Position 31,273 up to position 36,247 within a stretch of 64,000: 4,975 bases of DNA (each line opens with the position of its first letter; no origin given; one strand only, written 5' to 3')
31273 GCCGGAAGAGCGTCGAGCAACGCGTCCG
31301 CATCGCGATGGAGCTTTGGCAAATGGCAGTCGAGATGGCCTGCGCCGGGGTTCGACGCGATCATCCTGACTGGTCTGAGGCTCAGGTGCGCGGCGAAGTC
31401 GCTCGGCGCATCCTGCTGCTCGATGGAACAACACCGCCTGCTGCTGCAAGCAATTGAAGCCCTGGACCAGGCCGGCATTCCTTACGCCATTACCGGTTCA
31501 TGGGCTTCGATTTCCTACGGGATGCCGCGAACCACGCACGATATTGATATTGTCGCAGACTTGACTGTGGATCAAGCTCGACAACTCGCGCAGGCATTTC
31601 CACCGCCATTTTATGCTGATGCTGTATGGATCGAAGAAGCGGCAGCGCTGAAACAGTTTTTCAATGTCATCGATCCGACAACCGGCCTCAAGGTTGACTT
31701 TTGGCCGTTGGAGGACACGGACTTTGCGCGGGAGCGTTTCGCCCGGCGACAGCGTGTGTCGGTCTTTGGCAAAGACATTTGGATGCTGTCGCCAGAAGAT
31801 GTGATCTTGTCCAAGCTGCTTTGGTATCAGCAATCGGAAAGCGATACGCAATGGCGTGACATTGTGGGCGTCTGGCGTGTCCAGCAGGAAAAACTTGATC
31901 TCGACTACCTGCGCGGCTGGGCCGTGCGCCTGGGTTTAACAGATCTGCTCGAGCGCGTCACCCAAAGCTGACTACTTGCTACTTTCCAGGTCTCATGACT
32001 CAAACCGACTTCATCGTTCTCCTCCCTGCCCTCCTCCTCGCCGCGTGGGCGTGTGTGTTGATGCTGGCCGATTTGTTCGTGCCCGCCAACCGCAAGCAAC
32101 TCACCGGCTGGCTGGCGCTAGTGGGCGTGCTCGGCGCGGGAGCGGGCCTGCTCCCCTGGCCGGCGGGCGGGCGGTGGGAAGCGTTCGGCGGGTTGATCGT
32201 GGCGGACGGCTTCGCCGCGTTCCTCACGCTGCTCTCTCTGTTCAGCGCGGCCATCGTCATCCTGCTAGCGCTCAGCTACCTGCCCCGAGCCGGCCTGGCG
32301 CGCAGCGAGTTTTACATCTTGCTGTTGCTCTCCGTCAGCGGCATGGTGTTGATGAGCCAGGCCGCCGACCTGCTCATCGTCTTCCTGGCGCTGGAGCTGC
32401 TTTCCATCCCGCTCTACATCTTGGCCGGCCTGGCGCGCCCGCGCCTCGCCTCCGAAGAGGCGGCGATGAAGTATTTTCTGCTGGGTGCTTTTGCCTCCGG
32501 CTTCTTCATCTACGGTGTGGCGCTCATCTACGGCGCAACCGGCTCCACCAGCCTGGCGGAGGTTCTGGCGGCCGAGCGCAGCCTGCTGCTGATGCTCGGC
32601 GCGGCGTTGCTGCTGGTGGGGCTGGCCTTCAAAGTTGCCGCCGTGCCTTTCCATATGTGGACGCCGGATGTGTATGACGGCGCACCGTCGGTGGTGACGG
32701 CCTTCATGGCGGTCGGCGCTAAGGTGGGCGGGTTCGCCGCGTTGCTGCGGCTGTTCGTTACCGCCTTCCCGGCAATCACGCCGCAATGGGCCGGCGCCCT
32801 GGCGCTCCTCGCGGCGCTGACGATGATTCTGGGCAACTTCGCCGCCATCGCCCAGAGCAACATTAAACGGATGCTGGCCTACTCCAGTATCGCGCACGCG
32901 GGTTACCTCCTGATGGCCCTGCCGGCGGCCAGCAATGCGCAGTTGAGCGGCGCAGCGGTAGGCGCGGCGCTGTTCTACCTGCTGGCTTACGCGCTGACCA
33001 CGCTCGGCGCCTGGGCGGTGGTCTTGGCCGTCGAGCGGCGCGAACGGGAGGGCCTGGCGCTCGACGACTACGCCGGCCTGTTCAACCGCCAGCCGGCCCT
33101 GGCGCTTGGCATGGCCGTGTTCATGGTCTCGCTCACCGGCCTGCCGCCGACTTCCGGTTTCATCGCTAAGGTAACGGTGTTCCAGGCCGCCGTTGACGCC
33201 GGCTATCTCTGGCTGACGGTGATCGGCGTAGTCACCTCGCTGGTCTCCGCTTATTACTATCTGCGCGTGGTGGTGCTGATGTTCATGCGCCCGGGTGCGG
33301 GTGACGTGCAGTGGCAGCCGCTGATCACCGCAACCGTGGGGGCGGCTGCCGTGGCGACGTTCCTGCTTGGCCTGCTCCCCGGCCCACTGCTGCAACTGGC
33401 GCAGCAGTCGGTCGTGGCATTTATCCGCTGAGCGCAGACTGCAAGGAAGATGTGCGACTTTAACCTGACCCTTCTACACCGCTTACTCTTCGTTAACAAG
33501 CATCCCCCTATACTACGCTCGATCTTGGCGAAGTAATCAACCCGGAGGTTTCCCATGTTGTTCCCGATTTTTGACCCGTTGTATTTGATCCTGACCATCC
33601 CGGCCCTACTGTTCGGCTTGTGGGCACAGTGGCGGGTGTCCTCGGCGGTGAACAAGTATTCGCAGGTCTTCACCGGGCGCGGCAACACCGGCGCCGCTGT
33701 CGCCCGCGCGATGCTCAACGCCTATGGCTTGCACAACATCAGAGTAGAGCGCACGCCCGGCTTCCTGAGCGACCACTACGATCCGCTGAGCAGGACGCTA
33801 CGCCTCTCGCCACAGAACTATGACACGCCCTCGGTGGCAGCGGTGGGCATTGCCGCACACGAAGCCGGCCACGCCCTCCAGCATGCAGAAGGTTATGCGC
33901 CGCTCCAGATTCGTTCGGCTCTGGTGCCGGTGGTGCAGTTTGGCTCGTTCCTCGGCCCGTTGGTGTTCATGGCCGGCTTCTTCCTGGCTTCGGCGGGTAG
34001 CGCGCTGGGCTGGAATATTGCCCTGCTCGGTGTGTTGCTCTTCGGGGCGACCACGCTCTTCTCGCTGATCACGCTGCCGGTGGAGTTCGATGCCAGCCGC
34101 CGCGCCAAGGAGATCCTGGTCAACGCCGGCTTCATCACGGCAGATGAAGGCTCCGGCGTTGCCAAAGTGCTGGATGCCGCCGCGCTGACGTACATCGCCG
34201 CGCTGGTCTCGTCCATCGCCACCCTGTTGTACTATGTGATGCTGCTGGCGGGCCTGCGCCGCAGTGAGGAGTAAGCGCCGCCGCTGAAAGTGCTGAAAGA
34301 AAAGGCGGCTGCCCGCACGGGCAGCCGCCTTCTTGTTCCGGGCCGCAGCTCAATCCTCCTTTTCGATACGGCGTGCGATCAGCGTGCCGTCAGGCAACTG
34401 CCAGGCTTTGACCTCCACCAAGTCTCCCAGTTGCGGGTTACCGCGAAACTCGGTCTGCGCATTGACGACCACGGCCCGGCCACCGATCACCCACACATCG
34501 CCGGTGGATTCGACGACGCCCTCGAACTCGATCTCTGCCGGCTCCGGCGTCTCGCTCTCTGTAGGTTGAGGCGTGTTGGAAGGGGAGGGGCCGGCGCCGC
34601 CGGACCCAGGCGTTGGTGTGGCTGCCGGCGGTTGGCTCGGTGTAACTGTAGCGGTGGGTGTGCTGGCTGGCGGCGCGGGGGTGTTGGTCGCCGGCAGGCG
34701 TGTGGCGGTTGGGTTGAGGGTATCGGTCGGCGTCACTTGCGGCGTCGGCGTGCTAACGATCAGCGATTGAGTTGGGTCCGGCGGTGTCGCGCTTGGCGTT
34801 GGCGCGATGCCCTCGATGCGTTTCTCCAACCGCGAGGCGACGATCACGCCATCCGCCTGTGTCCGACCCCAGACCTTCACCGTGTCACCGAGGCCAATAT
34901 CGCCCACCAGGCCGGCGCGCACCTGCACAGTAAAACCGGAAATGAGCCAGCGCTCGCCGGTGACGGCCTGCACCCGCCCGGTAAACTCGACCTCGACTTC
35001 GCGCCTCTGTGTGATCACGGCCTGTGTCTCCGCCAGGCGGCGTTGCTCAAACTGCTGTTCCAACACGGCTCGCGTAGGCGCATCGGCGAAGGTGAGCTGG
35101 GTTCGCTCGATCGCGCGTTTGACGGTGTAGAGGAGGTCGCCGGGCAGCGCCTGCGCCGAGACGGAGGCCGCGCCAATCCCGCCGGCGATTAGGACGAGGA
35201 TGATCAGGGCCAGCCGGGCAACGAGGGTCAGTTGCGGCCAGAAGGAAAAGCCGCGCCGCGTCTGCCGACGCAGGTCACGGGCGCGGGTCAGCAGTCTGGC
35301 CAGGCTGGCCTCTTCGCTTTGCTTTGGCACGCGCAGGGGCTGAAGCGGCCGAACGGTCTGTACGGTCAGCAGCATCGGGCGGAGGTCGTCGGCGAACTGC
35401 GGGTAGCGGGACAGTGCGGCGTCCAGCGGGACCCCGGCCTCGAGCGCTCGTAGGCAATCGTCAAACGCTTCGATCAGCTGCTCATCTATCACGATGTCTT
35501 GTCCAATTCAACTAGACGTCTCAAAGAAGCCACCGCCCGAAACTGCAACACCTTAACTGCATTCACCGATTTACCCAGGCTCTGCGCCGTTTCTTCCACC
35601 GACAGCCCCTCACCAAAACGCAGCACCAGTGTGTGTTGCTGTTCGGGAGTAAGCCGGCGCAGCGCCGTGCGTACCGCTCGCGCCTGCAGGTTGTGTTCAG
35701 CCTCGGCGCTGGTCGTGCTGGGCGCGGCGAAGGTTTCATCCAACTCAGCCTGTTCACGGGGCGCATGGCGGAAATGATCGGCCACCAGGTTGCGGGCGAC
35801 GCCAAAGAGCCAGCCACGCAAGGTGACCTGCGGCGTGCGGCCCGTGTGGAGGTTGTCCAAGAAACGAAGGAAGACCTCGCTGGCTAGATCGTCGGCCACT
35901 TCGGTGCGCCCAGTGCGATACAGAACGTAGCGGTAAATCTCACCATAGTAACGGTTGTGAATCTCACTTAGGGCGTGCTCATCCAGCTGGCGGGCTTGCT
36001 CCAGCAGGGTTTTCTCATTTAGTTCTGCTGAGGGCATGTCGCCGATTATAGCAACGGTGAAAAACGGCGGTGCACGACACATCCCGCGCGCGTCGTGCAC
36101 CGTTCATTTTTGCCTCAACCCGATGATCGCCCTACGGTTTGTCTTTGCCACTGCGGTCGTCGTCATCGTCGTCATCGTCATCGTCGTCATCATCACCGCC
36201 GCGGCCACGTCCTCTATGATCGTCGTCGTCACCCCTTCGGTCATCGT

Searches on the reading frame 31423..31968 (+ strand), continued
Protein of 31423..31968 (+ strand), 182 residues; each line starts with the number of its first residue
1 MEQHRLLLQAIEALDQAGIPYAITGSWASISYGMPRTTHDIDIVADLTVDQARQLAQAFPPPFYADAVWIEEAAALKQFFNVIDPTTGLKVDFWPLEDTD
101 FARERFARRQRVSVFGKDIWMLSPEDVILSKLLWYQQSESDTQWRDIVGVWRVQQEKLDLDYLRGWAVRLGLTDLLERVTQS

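Call 82: get_annotated_region(hit=H1, flank=2500)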
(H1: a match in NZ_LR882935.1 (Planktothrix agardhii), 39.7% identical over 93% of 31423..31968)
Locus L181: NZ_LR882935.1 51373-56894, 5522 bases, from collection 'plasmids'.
description: Planktothrix agardhii strain NIVA-CYA126/8 plasmid p1
organism: Planktothrix agardhii (NCBI taxid 1160)
taxonomy: Bacteria; Cyanobacteriota; Cyanophyceae; Oscillatoriales; Microcoleaceae; Planktothrix; Planktothrix agardhii
host: -; source: -; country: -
typing (MOB-suite, as given by PLSDB): non-mobilizable; mating-pair formation MPF_T
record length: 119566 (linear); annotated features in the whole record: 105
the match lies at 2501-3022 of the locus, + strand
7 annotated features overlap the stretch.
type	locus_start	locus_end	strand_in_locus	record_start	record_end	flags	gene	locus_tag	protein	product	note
CDS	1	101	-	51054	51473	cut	-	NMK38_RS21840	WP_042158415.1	type II toxin-antitoxin system VapC family toxin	-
CDS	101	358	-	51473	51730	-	-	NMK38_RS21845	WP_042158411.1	prevent-host-death protein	-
CDS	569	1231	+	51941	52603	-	-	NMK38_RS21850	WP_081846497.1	AAA family ATPase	-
CDS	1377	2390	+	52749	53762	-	-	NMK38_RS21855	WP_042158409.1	IS701-like element ISPlag1 family transposase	-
CDS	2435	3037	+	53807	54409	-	-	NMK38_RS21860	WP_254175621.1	hypothetical protein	-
CDS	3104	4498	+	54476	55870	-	dnaN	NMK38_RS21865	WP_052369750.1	DNA polymerase III subunit beta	GO:0006260 - DNA replication [Evidence IEA]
CDS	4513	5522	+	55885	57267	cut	dnaX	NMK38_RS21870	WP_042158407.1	DNA polymerase III subunit gamma/tau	GO:0006260 - DNA replication [Evidence IEA]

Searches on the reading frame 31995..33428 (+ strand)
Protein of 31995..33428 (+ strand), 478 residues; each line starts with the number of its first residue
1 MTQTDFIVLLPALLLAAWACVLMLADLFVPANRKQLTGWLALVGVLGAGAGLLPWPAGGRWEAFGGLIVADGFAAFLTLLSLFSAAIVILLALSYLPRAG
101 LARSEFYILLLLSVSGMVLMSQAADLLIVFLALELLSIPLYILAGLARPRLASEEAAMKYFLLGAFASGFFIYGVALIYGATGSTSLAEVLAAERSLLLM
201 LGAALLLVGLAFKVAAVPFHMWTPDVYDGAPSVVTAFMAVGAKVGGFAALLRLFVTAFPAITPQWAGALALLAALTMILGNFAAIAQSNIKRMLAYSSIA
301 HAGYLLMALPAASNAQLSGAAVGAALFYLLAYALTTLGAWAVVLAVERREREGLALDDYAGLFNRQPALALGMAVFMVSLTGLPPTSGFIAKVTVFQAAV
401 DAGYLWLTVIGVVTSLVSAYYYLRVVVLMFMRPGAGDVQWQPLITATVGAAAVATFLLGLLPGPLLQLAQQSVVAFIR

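Call 26: find_related_loci(query=window:31995-33428:+, collection=metagenome_contigs, flank=4000)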
Query window:31995-33428:+ (478 aa) in metagenome_contigs; peptide patterns used: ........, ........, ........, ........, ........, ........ (x = any residue, [..] = any of these).
600 stretches matched a pattern (row limit reached: there are more); 600 encode a relative of the query (tblastn E <= 1e-3); the best 80 are kept; 80 distinct loci.
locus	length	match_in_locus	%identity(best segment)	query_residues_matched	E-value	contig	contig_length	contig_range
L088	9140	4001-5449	55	1-474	9e-160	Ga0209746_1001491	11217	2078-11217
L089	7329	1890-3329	55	1-474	1e-159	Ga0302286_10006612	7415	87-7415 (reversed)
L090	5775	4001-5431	54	1-473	2e-158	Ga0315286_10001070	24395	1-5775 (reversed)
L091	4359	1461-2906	55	1-474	8e-162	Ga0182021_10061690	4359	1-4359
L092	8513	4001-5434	57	1-474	2e-156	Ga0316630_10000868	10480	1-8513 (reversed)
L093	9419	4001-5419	55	5-473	4e-154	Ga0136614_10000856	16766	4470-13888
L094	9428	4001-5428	55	1-473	2e-153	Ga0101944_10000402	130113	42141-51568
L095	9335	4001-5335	55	1-442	5e-153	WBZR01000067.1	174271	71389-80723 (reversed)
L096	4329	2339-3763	55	5-475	2e-153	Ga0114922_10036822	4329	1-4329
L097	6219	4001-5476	54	1-476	9e-149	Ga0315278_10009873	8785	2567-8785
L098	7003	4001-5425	54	1-473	4e-148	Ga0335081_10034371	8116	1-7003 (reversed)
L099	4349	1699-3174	53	4-473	1e-150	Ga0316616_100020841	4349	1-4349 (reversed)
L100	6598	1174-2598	51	1-473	2e-145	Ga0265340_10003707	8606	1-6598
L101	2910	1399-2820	55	5-473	6e-153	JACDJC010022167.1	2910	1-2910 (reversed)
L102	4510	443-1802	64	18-473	3e-145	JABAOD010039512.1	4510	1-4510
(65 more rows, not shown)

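Call 47: search_protein_families(library=pfam, proteins=[window:31995-33428:+], max_evalue=0.001)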
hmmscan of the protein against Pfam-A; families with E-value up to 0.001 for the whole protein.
window:31995-33428:+ (478 aa): 1 family
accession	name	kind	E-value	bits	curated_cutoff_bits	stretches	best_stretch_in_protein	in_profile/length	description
PF00361.26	Proton_antipo_M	-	4.2e-74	249.8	21.5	1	123-417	1-293/294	NADH:quinone oxidoreductase/Mrp antiporter, TM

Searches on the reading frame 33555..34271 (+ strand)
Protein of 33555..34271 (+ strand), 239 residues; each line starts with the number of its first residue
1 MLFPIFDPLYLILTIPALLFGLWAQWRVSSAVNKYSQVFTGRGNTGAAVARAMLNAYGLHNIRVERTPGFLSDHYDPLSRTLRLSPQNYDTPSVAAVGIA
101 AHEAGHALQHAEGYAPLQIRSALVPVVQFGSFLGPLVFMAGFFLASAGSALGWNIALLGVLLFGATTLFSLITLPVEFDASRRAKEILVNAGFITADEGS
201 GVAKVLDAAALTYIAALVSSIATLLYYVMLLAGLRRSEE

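Call 47: search_protein_families(library=pfam, proteins=[window:33555-34271:+], max_evalue=0.001)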
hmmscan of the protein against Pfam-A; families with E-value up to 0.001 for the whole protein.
window:33555-34271:+ (239 aa): 1 family
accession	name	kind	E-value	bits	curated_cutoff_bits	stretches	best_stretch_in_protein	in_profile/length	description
PF04298.18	Zn_peptidase_2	-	4.9e-85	285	27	1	10-231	1-217/218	Putative neutral zinc metallopeptidase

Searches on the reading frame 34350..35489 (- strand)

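Call 83: search_protein_families(library=pfam, proteins=[window:34350-35489:-], max_evalue=0.00001)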
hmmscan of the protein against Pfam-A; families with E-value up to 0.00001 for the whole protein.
window:34350-35489:- (379 aa): 2 families
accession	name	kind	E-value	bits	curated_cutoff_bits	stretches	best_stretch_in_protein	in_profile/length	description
PF18914.6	DUF5666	-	6.3e-19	68.5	27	1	323-376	1-60/60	Domain of unknown function (DUF5666)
PF18915.5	DUF5667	-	1.5e-07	32.2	27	1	114-164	2-53/99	Domain of unknown function (DUF5667)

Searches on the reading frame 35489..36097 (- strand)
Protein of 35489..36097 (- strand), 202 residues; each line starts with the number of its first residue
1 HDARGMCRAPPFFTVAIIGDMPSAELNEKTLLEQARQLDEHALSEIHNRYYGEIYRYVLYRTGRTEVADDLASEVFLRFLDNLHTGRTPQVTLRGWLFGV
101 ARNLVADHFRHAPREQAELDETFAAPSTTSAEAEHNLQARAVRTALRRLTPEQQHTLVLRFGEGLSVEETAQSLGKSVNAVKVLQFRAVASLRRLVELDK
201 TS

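Call 83: search_protein_families(library=pfam, proteins=[window:35489-36097:-], max_evalue=0.00001)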
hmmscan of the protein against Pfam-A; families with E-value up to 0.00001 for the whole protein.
window:35489-36097:- (202 aa): 4 families
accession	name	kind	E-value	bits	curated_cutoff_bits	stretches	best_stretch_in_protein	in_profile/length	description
PF04542.20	Sigma70_r2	-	3.5e-12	46.4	24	1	48-112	3-68/71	Sigma-70 region 2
PF04545.22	Sigma70_r4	-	6e-12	45.3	24.1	1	145-193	1-49/50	Sigma-70, region 4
PF08281.18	Sigma70_r4_2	-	1.2e-11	44.5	25.7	1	140-191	2-53/54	Sigma-70, region 4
PF07638.17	Sigma70_ECF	-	6.4e-09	36.4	21.1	1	30-182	6-169/185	ECF sigma factor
